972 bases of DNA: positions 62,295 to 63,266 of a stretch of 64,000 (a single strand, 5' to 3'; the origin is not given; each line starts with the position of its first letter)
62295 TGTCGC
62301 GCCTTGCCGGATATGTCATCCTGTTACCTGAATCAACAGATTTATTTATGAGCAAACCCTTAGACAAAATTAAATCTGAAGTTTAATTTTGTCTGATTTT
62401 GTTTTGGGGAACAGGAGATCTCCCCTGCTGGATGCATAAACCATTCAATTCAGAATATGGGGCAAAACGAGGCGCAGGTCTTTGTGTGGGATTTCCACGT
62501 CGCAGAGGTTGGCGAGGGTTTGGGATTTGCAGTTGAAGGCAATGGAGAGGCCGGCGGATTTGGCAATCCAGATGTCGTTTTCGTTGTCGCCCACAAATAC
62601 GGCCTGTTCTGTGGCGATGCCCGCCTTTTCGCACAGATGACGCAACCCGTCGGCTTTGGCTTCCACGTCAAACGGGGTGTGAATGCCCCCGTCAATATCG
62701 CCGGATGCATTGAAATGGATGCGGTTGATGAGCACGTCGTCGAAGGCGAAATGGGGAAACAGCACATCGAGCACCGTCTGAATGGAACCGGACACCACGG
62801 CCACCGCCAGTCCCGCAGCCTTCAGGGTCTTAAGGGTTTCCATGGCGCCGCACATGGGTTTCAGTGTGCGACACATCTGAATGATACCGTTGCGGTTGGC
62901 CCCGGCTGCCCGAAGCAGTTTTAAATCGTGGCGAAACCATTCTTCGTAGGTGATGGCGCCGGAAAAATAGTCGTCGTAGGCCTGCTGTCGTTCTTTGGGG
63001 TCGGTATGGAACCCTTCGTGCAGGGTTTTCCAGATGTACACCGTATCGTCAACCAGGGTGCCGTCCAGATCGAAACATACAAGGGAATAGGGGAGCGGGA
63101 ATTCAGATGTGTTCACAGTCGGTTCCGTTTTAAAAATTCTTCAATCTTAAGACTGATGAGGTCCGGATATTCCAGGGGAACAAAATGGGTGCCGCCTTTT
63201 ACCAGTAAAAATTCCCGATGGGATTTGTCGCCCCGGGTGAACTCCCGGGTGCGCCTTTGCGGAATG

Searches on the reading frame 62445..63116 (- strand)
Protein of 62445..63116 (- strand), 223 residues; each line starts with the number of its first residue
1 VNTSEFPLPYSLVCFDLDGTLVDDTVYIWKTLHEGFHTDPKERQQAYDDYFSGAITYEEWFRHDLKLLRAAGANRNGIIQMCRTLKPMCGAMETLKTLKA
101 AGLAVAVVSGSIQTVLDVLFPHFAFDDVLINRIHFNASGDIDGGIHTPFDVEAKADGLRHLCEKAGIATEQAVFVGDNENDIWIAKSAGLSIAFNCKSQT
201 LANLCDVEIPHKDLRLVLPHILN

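Call 10: find_encoding_contigs(protein=window:62445-63116:-, flank=10000, max_places=10)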
Protein window:62445-63116:- (223 aa): 2 contigs read that carry it; 1 place shown.
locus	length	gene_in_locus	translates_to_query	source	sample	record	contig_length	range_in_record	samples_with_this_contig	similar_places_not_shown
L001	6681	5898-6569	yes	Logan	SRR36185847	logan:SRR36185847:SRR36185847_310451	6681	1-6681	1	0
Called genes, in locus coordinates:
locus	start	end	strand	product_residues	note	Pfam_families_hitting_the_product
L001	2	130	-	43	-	?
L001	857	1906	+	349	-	PF07885:Ion_trans_2, PF02254:TrkA_N, PF22614:Slo-like_RCK (faint), PF02080:TrkA_C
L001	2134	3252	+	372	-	PF01571:GCV_T, PF08669:GCV_T_C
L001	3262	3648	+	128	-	PF01597:GCV_H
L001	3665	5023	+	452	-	PF02347:GDC-P, PF00266:Aminotran_5 (weak)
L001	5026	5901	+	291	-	PF00561:Abhydrolase_1, PF12697:Abhydrolase_6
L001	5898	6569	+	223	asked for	PF00702:Hydrolase, PF06888:Put_Phosphatase (weak), PF12710:HAD, PF13419:HAD_2, PF08282:Hydrolase_3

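Call 46: find_homologous_proteins(query=window:62445-63116:-, max_evalue=1e-30)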
Query window:62445-63116:- (223 aa): 196 proteins with E <= 1e-30 among 818 candidates; the best 120 are listed.
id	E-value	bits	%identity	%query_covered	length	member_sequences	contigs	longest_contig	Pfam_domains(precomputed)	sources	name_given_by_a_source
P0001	1.4e-149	514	100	100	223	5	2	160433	PF13419.13,PF00702.33,PF08282.19,PF06888.19,PF12710.14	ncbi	-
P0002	3.3e-128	444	87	100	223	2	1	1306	PF13419.13,PF00702.33,PF08282.19,PF06888.19,PF12710.14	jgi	jgi:phosphoserine phosphatase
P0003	6.3e-117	407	80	100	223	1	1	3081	PF13419.13,PF00702.33,PF08282.19,PF12710.14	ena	-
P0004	8.8e-104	364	73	99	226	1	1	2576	PF13419.13,PF00702.33,PF08282.19,PF06888.19,PF12710.14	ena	-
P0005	2.6e-103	362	72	100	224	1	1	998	PF13419.13,PF00702.33,PF08282.19,PF06888.19,PF12710.14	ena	-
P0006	1.6e-101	356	72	99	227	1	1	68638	PF13419.13,PF00702.33,PF08282.19,PF12710.14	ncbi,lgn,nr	ncbi:MAG: HAD-IB family phosphatase [Deltaproteobacteria bacterium]|nr:HAD-IB family phosphatase [De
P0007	1.5e-98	347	70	97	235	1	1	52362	PF13419.13,PF00702.33,PF08282.19,PF12710.14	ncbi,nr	ncbi:MAG: HAD family phosphatase [Deltaproteobacteria bacterium]|nr:HAD family phosphatase [Deltapro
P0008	3.2e-94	332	66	98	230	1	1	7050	PF13419.13,PF00702.33,PF08282.19,PF06888.19,PF12710.14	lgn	-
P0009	3.8e-91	322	67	96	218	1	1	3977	PF13419.13,PF00702.33,PF08282.19,PF12710.14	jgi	jgi:phosphoserine phosphatase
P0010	3.8e-90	319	65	98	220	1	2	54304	PF13419.13,PF00702.33,PF08282.19,PF06888.19,PF12710.14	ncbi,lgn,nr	ncbi:MAG: HAD family phosphatase [Deltaproteobacteria bacterium]|nr:HAD family phosphatase [Deltapro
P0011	3.9e-90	319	64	96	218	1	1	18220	PF13419.13,PF00702.33,PF08282.19,PF12710.14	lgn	-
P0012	4.2e-88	312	65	96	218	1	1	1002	PF13419.13,PF00702.33,PF08282.19,PF06888.19,PF12710.14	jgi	-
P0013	1.9e-84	301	64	96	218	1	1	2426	PF13419.13,PF00702.33,PF08282.19,PF06888.19,PF12710.14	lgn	-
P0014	3.5e-84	300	61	96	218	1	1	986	PF13419.13,PF00702.33,PF08282.19,PF06888.19,PF12710.14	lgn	-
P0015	5.2e-84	299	62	96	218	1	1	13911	PF13419.13,PF00702.33,PF08282.19,PF06888.19,PF12710.14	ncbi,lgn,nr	ncbi:MAG: HAD family phosphatase [Deltaproteobacteria bacterium]|nr:HAD family phosphatase [Deltapro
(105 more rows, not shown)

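Call 47: find_encoding_contigs(protein=P0003, flank=5000, max_places=3)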
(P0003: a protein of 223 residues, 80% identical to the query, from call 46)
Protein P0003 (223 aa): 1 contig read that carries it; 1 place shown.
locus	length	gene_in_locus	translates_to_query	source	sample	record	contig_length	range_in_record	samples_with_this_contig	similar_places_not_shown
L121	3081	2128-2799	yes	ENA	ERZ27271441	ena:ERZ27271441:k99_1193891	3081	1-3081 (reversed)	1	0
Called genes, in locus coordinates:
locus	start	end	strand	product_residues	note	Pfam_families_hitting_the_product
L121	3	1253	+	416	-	?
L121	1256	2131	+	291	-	PF00561:Abhydrolase_1, PF12697:Abhydrolase_6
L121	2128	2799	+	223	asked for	PF00702:Hydrolase, PF12710:HAD, PF13419:HAD_2, PF08282:Hydrolase_3 (weak)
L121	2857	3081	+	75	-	?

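Call 48: find_encoding_contigs(protein=P0002, flank=5000, max_places=3)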
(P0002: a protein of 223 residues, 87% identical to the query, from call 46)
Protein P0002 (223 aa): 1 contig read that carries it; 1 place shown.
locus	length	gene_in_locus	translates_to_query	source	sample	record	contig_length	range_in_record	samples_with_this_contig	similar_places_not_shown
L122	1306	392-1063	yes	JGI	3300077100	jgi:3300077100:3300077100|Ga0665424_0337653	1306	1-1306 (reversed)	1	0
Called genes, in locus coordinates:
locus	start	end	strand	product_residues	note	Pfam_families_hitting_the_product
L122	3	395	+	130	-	?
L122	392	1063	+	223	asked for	PF00702:Hydrolase, PF06888:Put_Phosphatase (weak), PF12710:HAD, PF13419:HAD_2, PF08282:Hydrolase_3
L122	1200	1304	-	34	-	?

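Call 49: find_encoding_contigs(protein=P0006, flank=6000, max_places=3)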
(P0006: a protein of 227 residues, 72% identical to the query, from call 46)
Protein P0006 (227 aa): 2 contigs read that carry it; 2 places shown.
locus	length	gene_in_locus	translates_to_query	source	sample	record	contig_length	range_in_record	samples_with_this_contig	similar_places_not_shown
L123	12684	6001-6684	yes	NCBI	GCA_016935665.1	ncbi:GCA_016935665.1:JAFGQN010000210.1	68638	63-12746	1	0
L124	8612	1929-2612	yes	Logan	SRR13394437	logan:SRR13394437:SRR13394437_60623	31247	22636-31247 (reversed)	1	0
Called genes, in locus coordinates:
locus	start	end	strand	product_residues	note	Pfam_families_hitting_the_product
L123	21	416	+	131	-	-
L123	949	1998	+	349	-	PF07885:Ion_trans_2, PF02254:TrkA_N, PF02080:TrkA_C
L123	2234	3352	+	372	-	PF01571:GCV_T, PF08669:GCV_T_C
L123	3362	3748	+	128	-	PF01597:GCV_H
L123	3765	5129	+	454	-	PF02347:GDC-P, PF00266:Aminotran_5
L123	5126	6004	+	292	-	PF00561:Abhydrolase_1, PF12697:Abhydrolase_6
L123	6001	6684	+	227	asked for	PF00702:Hydrolase, PF12710:HAD, PF13419:HAD_2, PF08282:Hydrolase_3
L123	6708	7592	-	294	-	PF00691:OmpA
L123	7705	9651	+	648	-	PF08448:PAS_4 (faint), PF13188:PAS_8 (faint), PF13426:PAS_9 (faint), PF08447:PAS_3, PF00989:PAS (weak), PF00512:HisKA (weak), PF02518:HATPase_c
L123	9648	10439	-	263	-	PF08668:HDOD (weak), PF13487:HD_5, PF01966:HD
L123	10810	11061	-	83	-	PF20068:Amphi-Trp (weak)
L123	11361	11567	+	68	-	-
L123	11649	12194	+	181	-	PF21349:RUBY_RBDX, PF02915:Rubrerythrin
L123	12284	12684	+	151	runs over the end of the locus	PF02915:Rubrerythrin, PF13668:Ferritin_2 (weak), PF02915:Rubrerythrin (weak)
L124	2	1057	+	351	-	?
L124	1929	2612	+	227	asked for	PF00702:Hydrolase, PF12710:HAD, PF13419:HAD_2, PF08282:Hydrolase_3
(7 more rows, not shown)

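Call 82: search_protein_families(library=pfam, proteins=[window:62445-63116:-], max_evalue=0.001)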
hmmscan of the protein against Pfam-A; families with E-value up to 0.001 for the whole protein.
window:62445-63116:- (223 aa): 6 families
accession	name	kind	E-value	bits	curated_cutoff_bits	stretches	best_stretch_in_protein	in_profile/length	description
PF00702.32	Hydrolase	-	1.1e-20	75.3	26.4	1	11-189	2-191/191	haloacid dehalogenase-like hydrolase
PF12710.13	HAD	-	3.4e-16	60.6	27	1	14-182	2-185/189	haloacid dehalogenase-like hydrolase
PF13419.12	HAD_2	-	1.3e-15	58.4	23.8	1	14-192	2-175/178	Haloacid dehalogenase-like hydrolase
PF08282.18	Hydrolase_3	-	9e-11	42.4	20.9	1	154-212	188-246/255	haloacid dehalogenase-like hydrolase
PF06888.18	Put_Phosphatase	-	8.8e-07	29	27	1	12-181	2-181/234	Putative Phosphatase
PF13242.12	Hydrolase_like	-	0.00043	20.6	22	0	159-192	11-45/75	HAD-hyrolase-like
